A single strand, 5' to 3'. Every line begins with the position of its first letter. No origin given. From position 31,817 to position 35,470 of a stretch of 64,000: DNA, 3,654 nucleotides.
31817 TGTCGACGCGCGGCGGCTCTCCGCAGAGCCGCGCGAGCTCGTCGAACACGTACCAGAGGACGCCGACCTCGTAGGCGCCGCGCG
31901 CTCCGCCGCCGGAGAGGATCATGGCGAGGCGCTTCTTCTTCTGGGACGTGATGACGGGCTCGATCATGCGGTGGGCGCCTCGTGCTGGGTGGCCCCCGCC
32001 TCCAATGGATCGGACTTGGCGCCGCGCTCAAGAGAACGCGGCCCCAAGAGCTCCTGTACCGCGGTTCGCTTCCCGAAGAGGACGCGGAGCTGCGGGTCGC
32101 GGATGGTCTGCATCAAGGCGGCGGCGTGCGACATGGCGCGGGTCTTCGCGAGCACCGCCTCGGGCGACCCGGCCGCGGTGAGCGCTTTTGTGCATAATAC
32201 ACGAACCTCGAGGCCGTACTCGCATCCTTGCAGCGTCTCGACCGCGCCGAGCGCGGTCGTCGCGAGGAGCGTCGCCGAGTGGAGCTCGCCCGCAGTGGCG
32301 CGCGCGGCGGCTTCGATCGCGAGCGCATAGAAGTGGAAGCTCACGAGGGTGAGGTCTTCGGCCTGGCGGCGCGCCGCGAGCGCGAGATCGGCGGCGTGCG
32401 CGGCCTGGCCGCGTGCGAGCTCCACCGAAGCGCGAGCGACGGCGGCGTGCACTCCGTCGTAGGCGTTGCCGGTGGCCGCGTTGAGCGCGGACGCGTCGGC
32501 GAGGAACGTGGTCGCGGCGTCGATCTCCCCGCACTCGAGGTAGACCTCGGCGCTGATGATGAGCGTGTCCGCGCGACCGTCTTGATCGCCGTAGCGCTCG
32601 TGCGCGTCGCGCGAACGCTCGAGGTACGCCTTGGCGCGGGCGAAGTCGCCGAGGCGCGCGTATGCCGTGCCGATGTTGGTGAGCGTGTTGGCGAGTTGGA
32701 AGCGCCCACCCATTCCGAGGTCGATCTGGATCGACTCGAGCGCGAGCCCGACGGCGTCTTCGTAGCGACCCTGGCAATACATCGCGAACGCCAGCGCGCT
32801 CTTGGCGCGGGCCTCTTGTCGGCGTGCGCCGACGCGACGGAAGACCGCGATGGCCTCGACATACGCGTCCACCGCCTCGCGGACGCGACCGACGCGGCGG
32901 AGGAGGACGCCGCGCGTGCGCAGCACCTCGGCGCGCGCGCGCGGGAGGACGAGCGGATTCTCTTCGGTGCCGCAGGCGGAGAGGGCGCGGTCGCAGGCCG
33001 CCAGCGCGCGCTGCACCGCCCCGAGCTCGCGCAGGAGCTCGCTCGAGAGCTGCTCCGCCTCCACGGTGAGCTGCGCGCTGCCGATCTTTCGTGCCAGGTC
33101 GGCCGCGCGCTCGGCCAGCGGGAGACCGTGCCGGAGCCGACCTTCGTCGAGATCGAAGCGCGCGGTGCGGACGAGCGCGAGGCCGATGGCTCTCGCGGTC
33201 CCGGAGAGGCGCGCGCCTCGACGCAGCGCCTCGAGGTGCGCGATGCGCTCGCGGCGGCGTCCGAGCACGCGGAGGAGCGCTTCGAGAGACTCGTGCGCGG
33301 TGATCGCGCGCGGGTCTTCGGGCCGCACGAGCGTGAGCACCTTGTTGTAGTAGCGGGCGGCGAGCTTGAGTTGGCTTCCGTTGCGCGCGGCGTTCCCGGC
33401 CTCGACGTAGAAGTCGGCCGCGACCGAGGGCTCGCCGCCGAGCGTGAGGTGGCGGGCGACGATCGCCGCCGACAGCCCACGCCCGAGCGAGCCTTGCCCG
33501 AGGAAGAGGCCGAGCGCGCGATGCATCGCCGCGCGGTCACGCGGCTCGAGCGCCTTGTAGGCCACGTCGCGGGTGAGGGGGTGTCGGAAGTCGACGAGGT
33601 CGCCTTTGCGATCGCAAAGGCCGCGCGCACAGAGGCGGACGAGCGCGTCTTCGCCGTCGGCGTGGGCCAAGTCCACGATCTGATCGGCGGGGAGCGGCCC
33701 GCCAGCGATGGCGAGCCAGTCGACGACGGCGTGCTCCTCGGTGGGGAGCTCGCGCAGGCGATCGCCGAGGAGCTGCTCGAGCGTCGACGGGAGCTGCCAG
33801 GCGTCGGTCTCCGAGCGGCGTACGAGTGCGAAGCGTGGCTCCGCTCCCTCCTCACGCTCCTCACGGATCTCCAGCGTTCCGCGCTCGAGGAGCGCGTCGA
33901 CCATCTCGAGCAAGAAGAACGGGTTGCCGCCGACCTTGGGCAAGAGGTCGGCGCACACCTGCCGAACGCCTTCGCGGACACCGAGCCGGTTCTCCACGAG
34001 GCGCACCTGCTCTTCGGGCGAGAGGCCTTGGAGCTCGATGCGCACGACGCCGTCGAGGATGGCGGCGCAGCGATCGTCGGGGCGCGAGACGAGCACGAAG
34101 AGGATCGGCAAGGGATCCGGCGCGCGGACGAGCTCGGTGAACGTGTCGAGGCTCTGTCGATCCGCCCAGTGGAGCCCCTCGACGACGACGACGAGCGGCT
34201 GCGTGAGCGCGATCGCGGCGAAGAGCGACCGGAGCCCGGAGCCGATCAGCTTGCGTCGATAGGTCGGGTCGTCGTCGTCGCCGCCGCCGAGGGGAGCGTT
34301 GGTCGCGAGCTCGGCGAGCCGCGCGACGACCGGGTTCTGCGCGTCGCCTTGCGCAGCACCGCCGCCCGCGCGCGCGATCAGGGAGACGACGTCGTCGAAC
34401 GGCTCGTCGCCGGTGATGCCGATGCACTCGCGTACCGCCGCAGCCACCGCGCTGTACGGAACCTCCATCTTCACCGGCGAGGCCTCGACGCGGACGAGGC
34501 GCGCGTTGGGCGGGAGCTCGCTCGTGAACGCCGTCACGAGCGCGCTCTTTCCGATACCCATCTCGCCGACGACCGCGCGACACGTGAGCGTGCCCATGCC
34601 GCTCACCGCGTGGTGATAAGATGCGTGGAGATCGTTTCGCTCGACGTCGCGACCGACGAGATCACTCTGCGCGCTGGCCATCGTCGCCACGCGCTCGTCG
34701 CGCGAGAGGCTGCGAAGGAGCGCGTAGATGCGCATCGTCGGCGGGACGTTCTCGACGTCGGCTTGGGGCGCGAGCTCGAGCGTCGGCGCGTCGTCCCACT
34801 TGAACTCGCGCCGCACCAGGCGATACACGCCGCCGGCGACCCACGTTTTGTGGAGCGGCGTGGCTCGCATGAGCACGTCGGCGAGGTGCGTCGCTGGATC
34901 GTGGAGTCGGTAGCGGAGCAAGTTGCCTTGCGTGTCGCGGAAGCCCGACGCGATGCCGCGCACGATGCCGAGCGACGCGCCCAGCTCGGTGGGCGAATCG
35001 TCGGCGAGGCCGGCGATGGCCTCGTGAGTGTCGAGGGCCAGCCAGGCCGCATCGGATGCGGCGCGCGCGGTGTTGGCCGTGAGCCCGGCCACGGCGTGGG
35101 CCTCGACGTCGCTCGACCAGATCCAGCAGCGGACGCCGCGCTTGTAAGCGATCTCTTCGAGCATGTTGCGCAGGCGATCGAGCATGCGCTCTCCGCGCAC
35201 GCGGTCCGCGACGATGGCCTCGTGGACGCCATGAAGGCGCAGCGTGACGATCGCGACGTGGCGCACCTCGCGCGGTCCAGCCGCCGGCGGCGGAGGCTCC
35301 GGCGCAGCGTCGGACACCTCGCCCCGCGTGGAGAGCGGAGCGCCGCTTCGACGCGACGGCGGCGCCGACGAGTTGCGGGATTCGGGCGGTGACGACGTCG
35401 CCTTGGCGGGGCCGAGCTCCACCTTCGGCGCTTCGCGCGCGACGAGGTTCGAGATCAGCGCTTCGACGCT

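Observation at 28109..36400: Minus-strand operon: giant kinase/cyclase-like/STAND-NTPase/TPR protein, patatin phospholipase, membrane Ser/Thr kinase, TPR membrane protein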

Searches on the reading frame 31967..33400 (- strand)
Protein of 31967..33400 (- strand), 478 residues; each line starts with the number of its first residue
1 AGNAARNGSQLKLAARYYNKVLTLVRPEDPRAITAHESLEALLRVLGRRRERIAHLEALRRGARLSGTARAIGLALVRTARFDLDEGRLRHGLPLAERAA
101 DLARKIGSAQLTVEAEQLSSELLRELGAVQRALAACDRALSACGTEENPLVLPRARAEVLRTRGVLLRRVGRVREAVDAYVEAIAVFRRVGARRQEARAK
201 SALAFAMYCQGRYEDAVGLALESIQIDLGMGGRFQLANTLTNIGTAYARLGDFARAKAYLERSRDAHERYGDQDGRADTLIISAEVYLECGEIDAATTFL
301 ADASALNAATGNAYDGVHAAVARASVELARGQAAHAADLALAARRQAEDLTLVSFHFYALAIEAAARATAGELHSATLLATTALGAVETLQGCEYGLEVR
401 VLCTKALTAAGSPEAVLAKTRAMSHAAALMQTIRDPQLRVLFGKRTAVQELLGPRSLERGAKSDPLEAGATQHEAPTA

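Call 21: search_protein_families(library=pfam, proteins=[window:31967-33400:-], max_evalue=10)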
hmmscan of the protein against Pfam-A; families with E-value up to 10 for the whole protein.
window:31967-33400:- (478 aa): 13 families
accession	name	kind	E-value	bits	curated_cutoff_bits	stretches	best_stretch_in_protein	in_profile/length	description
PF13424.12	TPR_12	-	1.5e-14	54.3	30.1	2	236-306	2-74/77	Tetratricopeptide repeat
PF00515.34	TPR_1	-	7.5e-12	45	27.8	2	237-262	1-26/34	Tetratricopeptide repeat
PF07719.23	TPR_2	-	3.6e-11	42.7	27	3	238-263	2-27/34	Tetratricopeptide repeat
PF13181.12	TPR_8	-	1.8e-07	31.2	25.7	1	238-262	2-26/34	Tetratricopeptide repeat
PF13176.12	TPR_7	-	4.7e-06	26.7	27.9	1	239-262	1-24/36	Tetratricopeptide repeat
PF13374.12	TPR_10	-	1.2e-05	25.5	27.5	3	237-269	2-34/42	Tetratricopeptide repeat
PF13428.12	TPR_14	-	0.0048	17.9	23.5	3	243-267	7-31/44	Tetratricopeptide repeat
PF25063.1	ARM_TT21_C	-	0.0055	17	35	1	211-315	31-133/209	Tetratricopeptide repeat protein 21 C-terminal ARM domain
PF13432.12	TPR_16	-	0.012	16.5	32.7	2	163-224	3-58/65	Tetratricopeptide repeat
PF14938.12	SNAP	-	0.012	15.5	25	1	172-271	50-149/282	Soluble NSF attachment protein, SNAP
PF25058.1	ARM_TT21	-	0.017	15.5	27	1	242-302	62-119/155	Tetratricopeptide repeat protein 21 ARM repeat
PF10602.15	RPN7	-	0.28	11.3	29.6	1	236-352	35-148/174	26S proteasome subunit RPN7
PF13174.12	TPR_6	-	0.34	12.1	26.3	1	242-262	5-25/33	Tetratricopeptide repeat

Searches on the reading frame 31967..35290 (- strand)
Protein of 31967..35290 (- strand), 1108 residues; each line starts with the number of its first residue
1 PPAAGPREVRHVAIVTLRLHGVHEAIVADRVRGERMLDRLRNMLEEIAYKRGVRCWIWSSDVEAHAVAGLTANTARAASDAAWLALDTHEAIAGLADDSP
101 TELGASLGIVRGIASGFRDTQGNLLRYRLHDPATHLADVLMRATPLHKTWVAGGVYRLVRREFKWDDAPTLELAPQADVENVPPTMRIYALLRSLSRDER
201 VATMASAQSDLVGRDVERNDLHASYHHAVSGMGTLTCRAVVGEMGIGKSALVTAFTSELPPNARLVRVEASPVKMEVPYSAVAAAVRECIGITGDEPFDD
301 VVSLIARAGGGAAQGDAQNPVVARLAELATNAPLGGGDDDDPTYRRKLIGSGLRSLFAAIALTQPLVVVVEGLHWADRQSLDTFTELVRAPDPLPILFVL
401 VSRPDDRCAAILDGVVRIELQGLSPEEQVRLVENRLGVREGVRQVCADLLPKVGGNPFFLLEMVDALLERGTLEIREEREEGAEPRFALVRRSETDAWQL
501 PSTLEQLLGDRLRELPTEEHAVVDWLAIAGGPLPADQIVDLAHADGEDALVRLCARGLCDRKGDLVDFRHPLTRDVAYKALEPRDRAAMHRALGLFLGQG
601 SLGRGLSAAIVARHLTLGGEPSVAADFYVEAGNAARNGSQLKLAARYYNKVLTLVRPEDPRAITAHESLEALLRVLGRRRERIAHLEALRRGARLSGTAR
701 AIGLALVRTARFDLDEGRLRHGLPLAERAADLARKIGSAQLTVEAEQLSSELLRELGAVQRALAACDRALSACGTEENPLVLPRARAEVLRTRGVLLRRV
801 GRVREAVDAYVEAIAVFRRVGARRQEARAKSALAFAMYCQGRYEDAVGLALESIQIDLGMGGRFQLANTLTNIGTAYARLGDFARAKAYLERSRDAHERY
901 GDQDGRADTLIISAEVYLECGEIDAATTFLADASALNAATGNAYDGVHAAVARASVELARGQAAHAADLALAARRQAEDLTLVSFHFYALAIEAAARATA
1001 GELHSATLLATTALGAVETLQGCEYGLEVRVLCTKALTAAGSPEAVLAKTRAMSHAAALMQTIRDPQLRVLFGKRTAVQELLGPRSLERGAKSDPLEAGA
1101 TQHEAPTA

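Call 72: search_protein_families(library=padloc, proteins=[window:31967-35290:-], max_evalue=0.01)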
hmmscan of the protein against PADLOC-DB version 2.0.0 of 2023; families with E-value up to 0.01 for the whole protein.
window:31967-35290:- (1108 aa): 1 family
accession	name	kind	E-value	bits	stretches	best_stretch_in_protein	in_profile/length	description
PDLC05012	PDC-S39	-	8.1e-06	22.8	1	861-926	213-278/615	-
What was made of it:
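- On Avs / NLR-like anti-phage STAND systems: PADLOC on residues 371-1478 gives only a weak TPR hit to PDC-S39 (call 72).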

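Call 83: search_dna_similar(query=window:31967-35290:-, collection=plasmids, mode=protein, max_rows=8, max_evalue=1e-10)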
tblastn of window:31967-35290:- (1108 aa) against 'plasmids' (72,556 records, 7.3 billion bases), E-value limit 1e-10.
Records with a match: 49; places in all: 50; records where one place covers at least 80% of the query: 0.
Best place of each record, by identity: <60% 49.
By first word of the organism name: Sinorhizobium 27; Cupriavidus 5; Ruegeria 3; Rhizobium 3; Burkholderia 2; Paracoccaceae 1; Microvirga 1; Phyllobacterium 1; Pararhizobium 1; Mesorhizobium 1; and 4 more.
By predicted mobility (MOB-suite, as given by PLSDB): conjugative 19; non-mobilizable 19; mobilizable 11.
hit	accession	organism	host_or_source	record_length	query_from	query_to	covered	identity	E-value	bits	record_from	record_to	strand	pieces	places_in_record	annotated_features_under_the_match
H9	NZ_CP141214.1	Sinorhizobium meliloti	alfalfa,Isolate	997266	101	786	62%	27.7%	3e-17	96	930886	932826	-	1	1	AAA family ATPase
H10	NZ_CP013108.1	Sinorhizobium americanum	Vachellia farnesiana,cell culture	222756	211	940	66%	24.5%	1e-14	87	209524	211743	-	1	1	AAA family ATPase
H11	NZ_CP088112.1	Sinorhizobium medicae WSM1115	cell culture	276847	158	745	53%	26.9%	9e-11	74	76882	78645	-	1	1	adenylate/guanylate cyclase domain-containing protein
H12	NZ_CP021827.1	Sinorhizobium meliloti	Medicago truncatula,Single Cell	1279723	158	745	53%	26.9%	9e-11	74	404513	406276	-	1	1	record has no annotation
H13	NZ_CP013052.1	Sinorhizobium americanum CCGM7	Phaseolus vulgaris,root nodules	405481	189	745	50%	27.6%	3e-12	79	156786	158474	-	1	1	adenylate/guanylate cyclase domain-containing protein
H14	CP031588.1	Paracoccaceae bacterium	Isolate culture,marine surface water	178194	171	766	54%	24.3%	1e-15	90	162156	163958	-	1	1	TOMM system kinase/cyclase fusion protein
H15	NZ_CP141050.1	Microvirga lotononidis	-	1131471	201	746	49%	26.3%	3e-11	76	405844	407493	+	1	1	none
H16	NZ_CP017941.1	Phyllobacterium zundukense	Oxytropis triphylla,cell culture,root ...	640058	208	773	51%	24.3%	5e-11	75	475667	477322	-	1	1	adenylate/guanylate cyclase domain-containing protein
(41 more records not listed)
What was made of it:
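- Closest known: Cyclase-STAND-TPR proteins. Same: Distant tblastn hits on plasmids are annotated as adenylate/guanylate cyclase domain proteins and as a TOMM kinase/cyclase fusion (call 83).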

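Call 84: search_dna_similar(query=window:31967-35290:-, collection=phages, mode=protein, max_rows=5, max_evalue=1e-10)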
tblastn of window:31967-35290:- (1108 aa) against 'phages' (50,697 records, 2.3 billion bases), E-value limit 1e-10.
No match.

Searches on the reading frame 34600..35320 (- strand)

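Call 21: search_protein_families(library=pfam, proteins=[window:34600-35320:-], max_evalue=10)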
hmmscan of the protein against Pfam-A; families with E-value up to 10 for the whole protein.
window:34600-35320:- (240 aa): 0 families
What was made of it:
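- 34673..35269 (-): Pseudo-cyclase: a domain with the class III cyclase-homology fold that lacks the catalytic residues (residues about 378-576). No Pfam hit (call 21).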

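Call 30: predict_structure(alignment_id=A2)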
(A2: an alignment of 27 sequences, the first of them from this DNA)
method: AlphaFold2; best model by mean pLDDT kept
length: 220 residues; sequences in the alignment: 27
mean_pLDDT: 90.6   pTM: 0.85
mean pLDDT of the five models: 90.6, 88.5, 88.0, 87.8, 64.4
residues with pLDDT >= 90: 165; 70-90: 36; 50-70: 16; < 50: 3
segments of 3 or more residues with pLDDT < 50: none
pLDDT, mean of each block of 10 residues (from residue 1): 59 93 97 96 97 93 97 89 97 96 93 96 84 93 97 97 95 95 93 96 85 54
secondary structure, 60 per line:
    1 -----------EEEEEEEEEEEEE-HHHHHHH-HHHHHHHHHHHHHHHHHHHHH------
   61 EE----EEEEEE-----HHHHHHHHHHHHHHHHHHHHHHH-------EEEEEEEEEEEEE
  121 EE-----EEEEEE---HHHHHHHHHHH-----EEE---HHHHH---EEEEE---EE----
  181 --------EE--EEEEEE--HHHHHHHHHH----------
elements in order: E12-24 H26-32 H34-54 E67-72 H78-100 E108-122 E128-133 H137-147 E153-155 H159-163 E167-171 E193-198 H201-210
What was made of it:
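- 34673..35269 (-): AF2 pLDDT 90.6 (call 30).
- On Class III nucleotidyl cyclase (Guanylate_cyc, PF00211): fold: The AF2 model has pLDDT 90.6 (call 30).
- Checked: The AlphaFold2 model of residues 367-586 has pLDDT 90.6 (call 30).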

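Call 34: fold_search(model_id=the predicted structure, library=pdb)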
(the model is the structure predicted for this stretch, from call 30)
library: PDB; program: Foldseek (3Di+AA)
matches with E <= 10: 664; with E <= 0.001: 189
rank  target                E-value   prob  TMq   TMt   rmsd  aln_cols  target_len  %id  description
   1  4p2f                  2.5e-12  1.00  0.62  0.71   5.1       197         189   18  Monomeric form of a single mutant (F363R) of Mycobacterial Adenylyl cyclase Rv1625c (released 2014-09-17)
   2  5o5l_A                3.5e-12  1.00  0.68  0.66   4.1       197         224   19  X-ray structure of a bacterial adenylyl cyclase soluble domain, solved at cryogenic temperature (released 2017-11-01)
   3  5o5k_A                1.2e-11  1.00  0.65  0.67   4.3       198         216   21  X-ray structure of a bacterial adenylyl cyclase soluble domain (released 2017-11-01)
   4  3r5g_B                8.5e-11  1.00  0.67  0.74   5.2       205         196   14  Crystal structure of the adenylyl cyclase CyaB from P. aeruginosa (released 2012-01-11)
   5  3r5g_A                1.8e-10  1.00  0.66  0.74   5.1       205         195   14  Crystal structure of the adenylyl cyclase CyaB from P. aeruginosa (released 2012-01-11)
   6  7yz9_A                2.0e-10  1.00  0.60  0.72   5.8       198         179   19  Structure of catalytic domain of Rv1625c bound to nanobody NB4 (released 2022-08-31)
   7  5oyh_M                2.7e-10  1.00  0.62  0.74   4.7       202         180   13  crystal structure of the catalytic core of a rhodopsin-guanylyl cyclase with converted specificity in complex with ATP (released 2018-06-06)
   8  4ni2_B                3.4e-10  1.00  0.63  0.69   4.8       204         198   15  Crystal structure of the heterodimeric catalytic domain of wild-type human soluble guanylate cyclase (released 2014-04-16)
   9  5oyh_D                3.6e-10  1.00  0.64  0.74   5.0       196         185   15  crystal structure of the catalytic core of a rhodopsin-guanylyl cyclase with converted specificity in complex with ATP (released 2018-06-06)
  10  5oyh_K                3.8e-10  1.00  0.64  0.75   5.1       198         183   15  crystal structure of the catalytic core of a rhodopsin-guanylyl cyclase with converted specificity in complex with ATP (released 2018-06-06)
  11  8hbe_B                4.1e-10  1.00  0.62  0.27   4.7       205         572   15  Structure of human soluble guanylate cyclase in the inactive state at 3.1 angstrom (released 2023-04-19)
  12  3uvj_C                4.6e-10  1.00  0.62  0.70   4.7       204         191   16  Crystal structure of the catalytic domain of the heterodimeric human soluble guanylate cyclase 1. (released 2011-12-28)
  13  5oyh_B                6.6e-10  1.00  0.63  0.74   5.0       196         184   15  crystal structure of the catalytic core of a rhodopsin-guanylyl cyclase with converted specificity in complex with ATP (released 2018-06-06)
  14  6fht_A                7.9e-10  1.00  0.59  0.20   5.5       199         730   12  Crystal structure of an artificial phytochrome regulated adenylate/guanylate cyclase in its dark adapted Pr form (released 2018-04-18)
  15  5oyh_P                8.4e-10  1.00  0.65  0.78   3.6       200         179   14  crystal structure of the catalytic core of a rhodopsin-guanylyl cyclase with converted specificity in complex with ATP (released 2018-06-06)
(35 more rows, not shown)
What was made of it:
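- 34673..35269 (-): The top 50 Foldseek PDB hits are all class III cyclases (call 34).
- On Class III nucleotidyl cyclase (Guanylate_cyc, PF00211): fold: The top 50 Foldseek PDB hits are all class III cyclases, with E down to 2.5e-12 (call 34).
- Closest known: Mycobacterium tuberculosis PknK. Different: This protein has an extra pseudo-cyclase domain between the kinase and the NTPase (calls 30, 34).
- Checked: All of its top Foldseek PDB hits are class III adenylyl/guanylyl cyclases (E 2.5e-12, probability 1.0; call 34).
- Fold evidence is in calls 30 and 34.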
